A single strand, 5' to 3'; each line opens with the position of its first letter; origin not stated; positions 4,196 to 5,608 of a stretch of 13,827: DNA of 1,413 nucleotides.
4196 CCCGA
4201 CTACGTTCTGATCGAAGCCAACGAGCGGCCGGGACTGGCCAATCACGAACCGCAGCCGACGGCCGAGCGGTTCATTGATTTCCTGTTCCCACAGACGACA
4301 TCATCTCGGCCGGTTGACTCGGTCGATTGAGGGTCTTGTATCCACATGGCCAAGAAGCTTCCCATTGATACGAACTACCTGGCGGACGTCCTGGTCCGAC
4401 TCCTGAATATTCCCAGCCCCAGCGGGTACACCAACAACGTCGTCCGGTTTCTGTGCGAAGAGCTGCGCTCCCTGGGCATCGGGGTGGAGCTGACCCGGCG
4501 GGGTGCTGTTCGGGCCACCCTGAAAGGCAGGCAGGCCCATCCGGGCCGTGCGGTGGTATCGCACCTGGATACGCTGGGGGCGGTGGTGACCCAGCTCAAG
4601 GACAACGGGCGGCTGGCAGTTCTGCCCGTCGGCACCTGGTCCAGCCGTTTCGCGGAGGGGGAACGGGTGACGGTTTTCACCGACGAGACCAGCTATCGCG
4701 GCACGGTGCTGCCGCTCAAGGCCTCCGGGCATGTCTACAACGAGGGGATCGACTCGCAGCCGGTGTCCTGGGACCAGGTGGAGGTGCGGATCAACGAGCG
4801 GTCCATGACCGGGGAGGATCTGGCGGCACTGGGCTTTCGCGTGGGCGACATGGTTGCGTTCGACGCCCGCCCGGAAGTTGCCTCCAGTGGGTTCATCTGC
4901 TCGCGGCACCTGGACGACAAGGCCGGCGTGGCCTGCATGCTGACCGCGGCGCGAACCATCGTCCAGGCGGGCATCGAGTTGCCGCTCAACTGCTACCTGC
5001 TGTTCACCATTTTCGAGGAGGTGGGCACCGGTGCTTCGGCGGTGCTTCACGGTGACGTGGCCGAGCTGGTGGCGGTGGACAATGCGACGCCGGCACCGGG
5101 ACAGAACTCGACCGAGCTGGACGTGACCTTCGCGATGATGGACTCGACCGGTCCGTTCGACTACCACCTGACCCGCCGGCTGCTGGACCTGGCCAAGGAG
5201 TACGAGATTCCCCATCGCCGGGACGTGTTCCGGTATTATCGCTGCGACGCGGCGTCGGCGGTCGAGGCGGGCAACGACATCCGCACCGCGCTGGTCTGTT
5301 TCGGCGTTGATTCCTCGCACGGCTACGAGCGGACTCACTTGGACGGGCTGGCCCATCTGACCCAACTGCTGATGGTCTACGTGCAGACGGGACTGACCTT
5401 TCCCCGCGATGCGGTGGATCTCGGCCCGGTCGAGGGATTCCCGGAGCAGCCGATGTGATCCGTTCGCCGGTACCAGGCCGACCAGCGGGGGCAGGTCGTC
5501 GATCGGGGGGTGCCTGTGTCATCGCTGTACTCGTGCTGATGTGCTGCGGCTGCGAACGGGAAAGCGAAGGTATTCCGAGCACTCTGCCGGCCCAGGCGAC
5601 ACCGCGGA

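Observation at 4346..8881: NAGGN genes fused by overlapping codons to a Dpp/Opp-type SBP and two permeases, with no ATPase genes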

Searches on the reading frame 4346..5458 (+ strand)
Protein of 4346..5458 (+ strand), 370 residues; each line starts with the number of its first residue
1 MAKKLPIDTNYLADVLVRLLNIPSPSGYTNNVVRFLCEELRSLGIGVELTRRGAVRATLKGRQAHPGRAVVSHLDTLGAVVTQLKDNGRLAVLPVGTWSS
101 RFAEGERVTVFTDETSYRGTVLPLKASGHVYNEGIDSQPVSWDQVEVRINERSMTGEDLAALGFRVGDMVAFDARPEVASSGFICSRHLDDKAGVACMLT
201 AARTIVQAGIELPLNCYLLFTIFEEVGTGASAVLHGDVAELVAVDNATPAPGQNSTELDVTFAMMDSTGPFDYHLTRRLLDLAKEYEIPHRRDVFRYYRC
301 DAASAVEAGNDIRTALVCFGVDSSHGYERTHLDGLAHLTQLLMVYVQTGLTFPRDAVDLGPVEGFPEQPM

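Call 3: search_protein_families(library=pfam, proteins=[window:4346-5458:+])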
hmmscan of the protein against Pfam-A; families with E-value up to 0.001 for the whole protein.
window:4346-5458:+ (370 aa): 2 families
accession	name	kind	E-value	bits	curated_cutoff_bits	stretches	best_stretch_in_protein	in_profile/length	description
PF05343.19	Peptidase_M42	-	4.3e-68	229.9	23.2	1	53-341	1-292/292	M42 glutamyl aminopeptidase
PF01546.33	Peptidase_M20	-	1.9e-08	34.9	24.6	1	181-346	25-201/206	Peptidase family M20/M25/M40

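Call 13: search_protein_families(library=ncbifam, proteins=[window:4346-5458:+])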
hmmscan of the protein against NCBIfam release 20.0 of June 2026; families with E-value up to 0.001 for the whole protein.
window:4346-5458:+ (370 aa): 10 families
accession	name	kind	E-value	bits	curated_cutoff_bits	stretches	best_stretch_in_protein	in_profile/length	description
TIGR03106.1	trio_M42_hydro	equivalog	1.5e-165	550.2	397.75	1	8-348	1-341/343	osmoprotectant NAGGN system M42 family peptidase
NF007421.0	PRK09961.1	equivalog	7.2e-18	64.5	412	1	30-347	20-331/345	aminopeptidase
NF040822.1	lys_aminopep_Arch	equivalog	3.9e-16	59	700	1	15-290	6-277/345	lysyl aminopeptidase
NF007367.0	PRK09864.1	equivalog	2.8e-11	42.8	569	1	60-228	49-209/356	aminopeptidase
TIGR03107.1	glu_aminopep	equivalog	2.4e-10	39.8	469.7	1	21-291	9-283/350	glutamyl aminopeptidase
NF003976.0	PRK05469.1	subfamily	1.2e-06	27.6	255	0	190-233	141-184/409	tripeptide aminopeptidase PepT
NF005678.0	PRK07473.1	equivalog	4.6e-06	25.9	386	0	189-232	111-154/376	M20/M25/M40 family metallo-hydrolase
NF003367.0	PRK04443.1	equivalog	5.9e-06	25.8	363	1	13-80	10-76/349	[LysW]-lysine hydrolase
TIGR01883.1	PepT-like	hypoth_equivalog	0.00051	19.1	274.25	0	13-77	3-74/361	peptidase T-like protein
TIGR01910.1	DapE-ArgE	subfamily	0.00053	19.3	217.6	0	190-231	105-147/373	ArgE/DapE family deacylase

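Call 26: find_homologous_proteins(query=window:4346-5458:+, max_evalue=1e-40)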
Query window:4346-5458:+ (370 aa): 7819 proteins with E <= 1e-40 among 8000 candidates; the best 120 are listed.
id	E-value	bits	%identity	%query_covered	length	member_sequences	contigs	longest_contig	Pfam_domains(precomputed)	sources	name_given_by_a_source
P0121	2.1e-246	835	100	100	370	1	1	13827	PF01546.34,PF05343.20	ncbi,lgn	-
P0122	6.2e-168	577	68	99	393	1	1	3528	PF01546.34,PF05343.20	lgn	-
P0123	1.6e-167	575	67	99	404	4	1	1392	PF01546.34,PF05343.20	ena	-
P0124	3.8e-166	571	67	99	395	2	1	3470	PF01546.34,PF05343.20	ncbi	ncbi:MAG TPA: osmoprotectant NAGGN system M42 family peptidase [Phycisphaeraceae bacterium]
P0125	1.8e-165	569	67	99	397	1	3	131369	PF01546.34,PF05343.20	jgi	jgi:peptidase M42 family hydrolase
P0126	5.6e-165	567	68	98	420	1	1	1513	PF01546.34,PF05343.20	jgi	-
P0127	1.2e-164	566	67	99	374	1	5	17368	PF01546.34,PF05343.20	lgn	-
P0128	2.3e-164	565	66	99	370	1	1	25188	PF01546.34,PF05343.20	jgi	-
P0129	2.2e-163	562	67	98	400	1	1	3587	PF01546.34,PF05343.20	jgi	jgi:peptidase M42 family hydrolase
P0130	3.6e-163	561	65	99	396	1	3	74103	PF01546.34,PF05343.20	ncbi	ncbi:MAG: osmoprotectant NAGGN system M42 family peptidase [Phycisphaeraceae bacterium]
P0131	5.0e-163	560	66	99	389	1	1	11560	PF01546.34,PF05343.20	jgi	jgi:peptidase M42 family hydrolase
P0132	1.1e-162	559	66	99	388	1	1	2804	PF01546.34,PF05343.20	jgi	jgi:peptidase M42 family hydrolase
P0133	1.1e-162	559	67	99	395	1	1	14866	PF01546.34,PF05343.20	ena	-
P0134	1.2e-162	559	65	99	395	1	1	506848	PF01546.34,PF05343.20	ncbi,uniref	ncbi:osmoprotectant NAGGN system M42 family peptidase [Phycisphaerales bacterium AB-hyl4]|uniref:Osm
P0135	1.4e-162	559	68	98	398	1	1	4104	PF01546.34,PF05343.20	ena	-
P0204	2.6e-156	538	65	99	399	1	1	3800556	PF01546.34,PF05343.20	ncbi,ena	-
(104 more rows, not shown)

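Call 57: find_related_loci(query=A3, collection=metagenome_contigs, flank=8000)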
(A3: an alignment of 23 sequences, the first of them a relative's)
Query A3 (370 aa) in metagenome_contigs; peptide patterns used: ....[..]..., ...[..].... (x = any residue, [..] = any of these).
600 stretches matched a pattern (row limit reached: there are more); 568 encode a relative of the query (tblastn E <= 1e-3); the best 80 are kept; 80 distinct loci.
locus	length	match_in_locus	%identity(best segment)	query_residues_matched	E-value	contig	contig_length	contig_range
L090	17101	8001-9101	64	3-369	9e-165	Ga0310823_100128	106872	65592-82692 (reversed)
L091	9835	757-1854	63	3-368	7e-163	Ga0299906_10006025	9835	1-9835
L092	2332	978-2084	65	1-369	2e-173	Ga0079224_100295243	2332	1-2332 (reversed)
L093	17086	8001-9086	61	7-368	5e-159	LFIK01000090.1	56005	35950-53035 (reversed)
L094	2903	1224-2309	62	7-368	2e-164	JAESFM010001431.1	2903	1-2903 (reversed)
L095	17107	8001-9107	63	3-370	3e-155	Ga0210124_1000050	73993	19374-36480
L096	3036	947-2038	60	5-368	1e-162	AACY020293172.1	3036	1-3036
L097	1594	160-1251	60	5-368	4e-168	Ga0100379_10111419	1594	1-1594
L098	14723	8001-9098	61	3-368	2e-153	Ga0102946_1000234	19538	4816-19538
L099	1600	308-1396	62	7-369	3e-167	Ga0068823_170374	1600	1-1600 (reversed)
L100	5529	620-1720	58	3-369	6e-155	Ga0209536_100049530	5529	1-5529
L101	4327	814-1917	60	3-369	7e-157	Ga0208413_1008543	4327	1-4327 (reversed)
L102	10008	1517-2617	59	3-369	6e-153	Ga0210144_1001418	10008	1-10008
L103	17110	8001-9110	59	1-370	6e-152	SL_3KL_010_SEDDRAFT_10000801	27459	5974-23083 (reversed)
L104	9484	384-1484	59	3-369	1e-151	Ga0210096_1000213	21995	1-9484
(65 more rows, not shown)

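Call 66: find_encoding_contigs(protein=P0204, flank=8000, max_places=1)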
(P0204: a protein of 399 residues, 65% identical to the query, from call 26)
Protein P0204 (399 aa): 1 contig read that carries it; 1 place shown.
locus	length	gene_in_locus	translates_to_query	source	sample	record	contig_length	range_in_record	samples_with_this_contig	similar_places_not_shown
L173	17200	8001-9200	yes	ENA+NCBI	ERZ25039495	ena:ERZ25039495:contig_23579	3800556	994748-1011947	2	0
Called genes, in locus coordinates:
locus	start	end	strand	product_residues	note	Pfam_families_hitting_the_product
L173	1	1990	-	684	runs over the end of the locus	-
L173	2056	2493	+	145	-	-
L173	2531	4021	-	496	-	-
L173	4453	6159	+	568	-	PF13522:GATase_6, PF13537:GATase_7, PF00733:Asn_synthase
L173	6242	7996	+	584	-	PF00583:Acetyltransf_1, PF13508:Acetyltransf_7, PF08445:FR47 (weak), PF14397:ATPgrasp_ST (weak), PF02655:ATP-grasp_3 (weak), PF07478:Dala_Dala_lig_C (faint), PF08443:RimK (weak), PF14398:ATPgrasp_YheCD (faint)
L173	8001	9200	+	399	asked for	PF05343:Peptidase_M42, PF01546:Peptidase_M20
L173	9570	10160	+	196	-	PF06080:DUF938, PF13649:Methyltransf_25 (weak)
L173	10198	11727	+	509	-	PF00501:AMP-binding, PF13193:AMP-binding_C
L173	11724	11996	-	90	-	PF07238:PilZ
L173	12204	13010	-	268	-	-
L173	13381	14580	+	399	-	PF12094:DUF3570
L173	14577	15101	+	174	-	-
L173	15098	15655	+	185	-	-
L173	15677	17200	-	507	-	-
